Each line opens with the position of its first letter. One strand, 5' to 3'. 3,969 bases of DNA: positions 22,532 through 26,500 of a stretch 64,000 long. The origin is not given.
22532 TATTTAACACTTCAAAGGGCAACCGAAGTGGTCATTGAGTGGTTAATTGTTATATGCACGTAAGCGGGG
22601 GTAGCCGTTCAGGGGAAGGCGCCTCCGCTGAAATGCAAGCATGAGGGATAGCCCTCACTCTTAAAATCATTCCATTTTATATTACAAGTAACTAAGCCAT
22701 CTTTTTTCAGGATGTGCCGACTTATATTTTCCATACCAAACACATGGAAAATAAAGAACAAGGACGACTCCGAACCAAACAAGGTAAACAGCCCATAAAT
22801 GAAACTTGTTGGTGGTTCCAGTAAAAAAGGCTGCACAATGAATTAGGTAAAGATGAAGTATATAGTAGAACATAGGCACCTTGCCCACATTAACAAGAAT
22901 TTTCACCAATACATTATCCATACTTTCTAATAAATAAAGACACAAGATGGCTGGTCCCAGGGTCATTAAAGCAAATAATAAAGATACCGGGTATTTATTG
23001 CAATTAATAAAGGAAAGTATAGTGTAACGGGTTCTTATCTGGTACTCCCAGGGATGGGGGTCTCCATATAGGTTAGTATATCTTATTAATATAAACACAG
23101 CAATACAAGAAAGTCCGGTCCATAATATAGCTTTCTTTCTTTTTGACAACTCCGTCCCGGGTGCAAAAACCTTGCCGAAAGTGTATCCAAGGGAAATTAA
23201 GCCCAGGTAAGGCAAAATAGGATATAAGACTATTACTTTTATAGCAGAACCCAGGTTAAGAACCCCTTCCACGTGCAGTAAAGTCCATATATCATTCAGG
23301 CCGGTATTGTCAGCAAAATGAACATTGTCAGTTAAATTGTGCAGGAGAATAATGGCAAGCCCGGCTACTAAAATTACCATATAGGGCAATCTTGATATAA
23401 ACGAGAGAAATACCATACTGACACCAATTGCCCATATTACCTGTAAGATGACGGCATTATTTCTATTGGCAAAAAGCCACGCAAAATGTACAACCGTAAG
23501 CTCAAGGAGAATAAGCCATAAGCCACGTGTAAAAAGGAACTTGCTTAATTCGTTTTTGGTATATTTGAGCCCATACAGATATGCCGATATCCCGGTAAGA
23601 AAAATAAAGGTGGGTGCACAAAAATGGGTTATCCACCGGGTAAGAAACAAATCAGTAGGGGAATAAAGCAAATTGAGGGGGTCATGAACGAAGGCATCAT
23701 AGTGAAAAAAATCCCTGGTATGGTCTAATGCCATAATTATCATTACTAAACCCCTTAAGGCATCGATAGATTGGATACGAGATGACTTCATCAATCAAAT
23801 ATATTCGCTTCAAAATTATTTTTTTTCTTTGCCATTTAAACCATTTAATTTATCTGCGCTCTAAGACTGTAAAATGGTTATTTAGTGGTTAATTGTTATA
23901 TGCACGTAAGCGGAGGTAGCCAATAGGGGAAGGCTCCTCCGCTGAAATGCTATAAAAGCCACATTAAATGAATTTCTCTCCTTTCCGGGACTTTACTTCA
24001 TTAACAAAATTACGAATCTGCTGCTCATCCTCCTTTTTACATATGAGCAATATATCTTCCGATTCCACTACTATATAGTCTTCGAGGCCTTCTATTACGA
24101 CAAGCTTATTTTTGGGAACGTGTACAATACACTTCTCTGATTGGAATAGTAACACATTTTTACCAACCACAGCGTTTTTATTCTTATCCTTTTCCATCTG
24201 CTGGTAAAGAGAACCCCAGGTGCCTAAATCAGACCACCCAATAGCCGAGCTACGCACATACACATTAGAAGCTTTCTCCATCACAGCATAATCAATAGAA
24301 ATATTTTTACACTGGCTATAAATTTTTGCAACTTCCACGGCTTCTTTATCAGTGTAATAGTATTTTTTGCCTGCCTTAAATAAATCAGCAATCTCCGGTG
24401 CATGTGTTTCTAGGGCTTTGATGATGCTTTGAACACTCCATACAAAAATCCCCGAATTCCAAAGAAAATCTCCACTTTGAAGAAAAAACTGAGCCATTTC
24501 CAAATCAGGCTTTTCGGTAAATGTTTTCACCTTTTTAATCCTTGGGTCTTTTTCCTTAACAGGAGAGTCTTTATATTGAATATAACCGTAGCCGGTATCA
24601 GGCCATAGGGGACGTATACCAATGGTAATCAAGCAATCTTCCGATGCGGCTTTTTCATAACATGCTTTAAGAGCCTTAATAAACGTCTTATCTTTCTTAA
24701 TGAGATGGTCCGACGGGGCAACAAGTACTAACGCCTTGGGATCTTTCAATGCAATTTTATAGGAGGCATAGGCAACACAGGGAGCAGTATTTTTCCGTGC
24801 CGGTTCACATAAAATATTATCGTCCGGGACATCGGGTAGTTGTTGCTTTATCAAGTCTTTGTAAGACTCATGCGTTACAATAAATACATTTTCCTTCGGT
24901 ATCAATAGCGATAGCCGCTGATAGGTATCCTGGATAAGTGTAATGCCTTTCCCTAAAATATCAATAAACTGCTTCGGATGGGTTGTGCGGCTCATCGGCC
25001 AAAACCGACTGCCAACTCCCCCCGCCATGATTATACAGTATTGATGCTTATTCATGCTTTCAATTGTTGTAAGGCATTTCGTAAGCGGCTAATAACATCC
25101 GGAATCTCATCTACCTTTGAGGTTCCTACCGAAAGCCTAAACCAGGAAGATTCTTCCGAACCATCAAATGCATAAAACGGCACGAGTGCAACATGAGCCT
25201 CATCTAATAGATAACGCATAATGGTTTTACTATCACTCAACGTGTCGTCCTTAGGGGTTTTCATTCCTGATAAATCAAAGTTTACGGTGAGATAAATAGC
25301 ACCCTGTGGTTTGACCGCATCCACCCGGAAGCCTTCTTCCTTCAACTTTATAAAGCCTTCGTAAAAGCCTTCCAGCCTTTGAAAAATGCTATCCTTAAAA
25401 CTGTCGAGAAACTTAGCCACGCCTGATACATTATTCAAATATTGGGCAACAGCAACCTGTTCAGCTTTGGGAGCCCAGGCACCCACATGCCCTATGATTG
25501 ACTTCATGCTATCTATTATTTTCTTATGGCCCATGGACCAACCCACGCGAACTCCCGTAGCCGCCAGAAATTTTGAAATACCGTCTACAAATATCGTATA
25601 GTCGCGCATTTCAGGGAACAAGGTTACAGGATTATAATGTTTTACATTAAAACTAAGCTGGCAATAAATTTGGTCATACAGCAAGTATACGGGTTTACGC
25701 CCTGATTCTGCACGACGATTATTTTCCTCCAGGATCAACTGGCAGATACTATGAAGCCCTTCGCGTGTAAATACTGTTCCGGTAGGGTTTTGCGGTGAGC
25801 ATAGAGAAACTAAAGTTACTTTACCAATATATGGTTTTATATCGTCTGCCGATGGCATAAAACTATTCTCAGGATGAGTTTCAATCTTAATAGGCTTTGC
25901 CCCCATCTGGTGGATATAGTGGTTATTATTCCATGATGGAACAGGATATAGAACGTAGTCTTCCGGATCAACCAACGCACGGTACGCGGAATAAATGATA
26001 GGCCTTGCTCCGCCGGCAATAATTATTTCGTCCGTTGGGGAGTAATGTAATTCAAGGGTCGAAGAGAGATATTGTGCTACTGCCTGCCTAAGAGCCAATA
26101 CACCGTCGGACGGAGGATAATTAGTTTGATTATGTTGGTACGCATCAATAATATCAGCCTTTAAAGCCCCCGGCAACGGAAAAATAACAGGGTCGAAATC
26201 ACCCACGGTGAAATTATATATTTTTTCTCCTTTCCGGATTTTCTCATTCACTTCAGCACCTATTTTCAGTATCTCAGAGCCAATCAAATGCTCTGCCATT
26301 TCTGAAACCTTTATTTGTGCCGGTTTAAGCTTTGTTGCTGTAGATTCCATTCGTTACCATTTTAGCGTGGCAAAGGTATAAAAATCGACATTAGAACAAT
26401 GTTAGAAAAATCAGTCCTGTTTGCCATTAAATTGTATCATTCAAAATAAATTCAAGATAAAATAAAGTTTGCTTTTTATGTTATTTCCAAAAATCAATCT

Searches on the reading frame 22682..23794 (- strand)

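Call 59: search_protein_families(library=pfam, proteins=[window:22682-23794:-], max_evalue=0.000001)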
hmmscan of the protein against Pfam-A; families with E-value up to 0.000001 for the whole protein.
window:22682-23794:- (370 aa): 1 family
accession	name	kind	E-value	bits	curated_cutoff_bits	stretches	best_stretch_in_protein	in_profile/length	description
PF07786.18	HGSNAT_cat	-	1.9e-16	60.7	22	1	6-215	1-188/222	Heparan-alpha-glucosaminide N-acetyltransferase, catalytic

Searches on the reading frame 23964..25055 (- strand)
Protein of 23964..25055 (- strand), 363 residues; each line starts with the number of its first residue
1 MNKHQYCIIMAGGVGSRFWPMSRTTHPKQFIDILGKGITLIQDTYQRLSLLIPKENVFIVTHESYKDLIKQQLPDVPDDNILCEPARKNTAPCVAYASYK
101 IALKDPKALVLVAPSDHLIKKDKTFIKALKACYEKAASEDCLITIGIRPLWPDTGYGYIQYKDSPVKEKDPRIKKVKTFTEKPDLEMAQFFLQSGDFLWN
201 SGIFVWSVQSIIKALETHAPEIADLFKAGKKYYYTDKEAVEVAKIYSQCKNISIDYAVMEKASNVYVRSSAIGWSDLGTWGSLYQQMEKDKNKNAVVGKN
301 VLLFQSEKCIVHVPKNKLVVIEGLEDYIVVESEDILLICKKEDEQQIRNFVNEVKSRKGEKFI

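Call 60: search_protein_families(library=pfam, proteins=[window:23964-25055:-], max_evalue=0.000001)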
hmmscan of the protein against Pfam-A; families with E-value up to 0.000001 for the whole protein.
window:23964-25055:- (363 aa): 2 families
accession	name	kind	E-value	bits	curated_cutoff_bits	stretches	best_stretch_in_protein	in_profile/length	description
PF00483.29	NTP_transferase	-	4.7e-41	141.4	21.2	1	8-292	3-244/245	Nucleotidyl transferase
PF22640.1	ManC_GMP_beta-helix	-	3.5e-09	36.9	27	1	300-353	2-54/55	MannoseP isomerase/GMP-like beta-helix domain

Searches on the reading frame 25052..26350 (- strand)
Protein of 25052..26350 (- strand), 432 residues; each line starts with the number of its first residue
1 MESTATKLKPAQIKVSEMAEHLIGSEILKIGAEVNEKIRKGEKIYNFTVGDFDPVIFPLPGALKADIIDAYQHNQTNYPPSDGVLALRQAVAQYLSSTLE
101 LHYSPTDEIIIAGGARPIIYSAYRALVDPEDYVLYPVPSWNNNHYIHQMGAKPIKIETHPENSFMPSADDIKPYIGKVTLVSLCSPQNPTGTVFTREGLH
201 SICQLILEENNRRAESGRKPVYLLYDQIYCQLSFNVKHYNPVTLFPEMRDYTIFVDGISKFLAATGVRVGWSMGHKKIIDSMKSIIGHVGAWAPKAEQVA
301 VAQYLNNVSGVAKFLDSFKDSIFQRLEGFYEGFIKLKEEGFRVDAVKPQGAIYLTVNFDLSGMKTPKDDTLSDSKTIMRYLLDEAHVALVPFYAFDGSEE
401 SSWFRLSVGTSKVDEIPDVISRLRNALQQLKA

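Call 60: search_protein_families(library=pfam, proteins=[window:25052-26350:-], max_evalue=0.000001)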
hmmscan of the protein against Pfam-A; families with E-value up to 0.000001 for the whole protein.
window:25052-26350:- (432 aa): 1 family
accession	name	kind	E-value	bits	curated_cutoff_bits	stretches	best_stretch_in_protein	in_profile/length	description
PF00155.27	Aminotran_1_2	-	6.1e-45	154.4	19.7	1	46-414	5-352/361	Aminotransferase class I and II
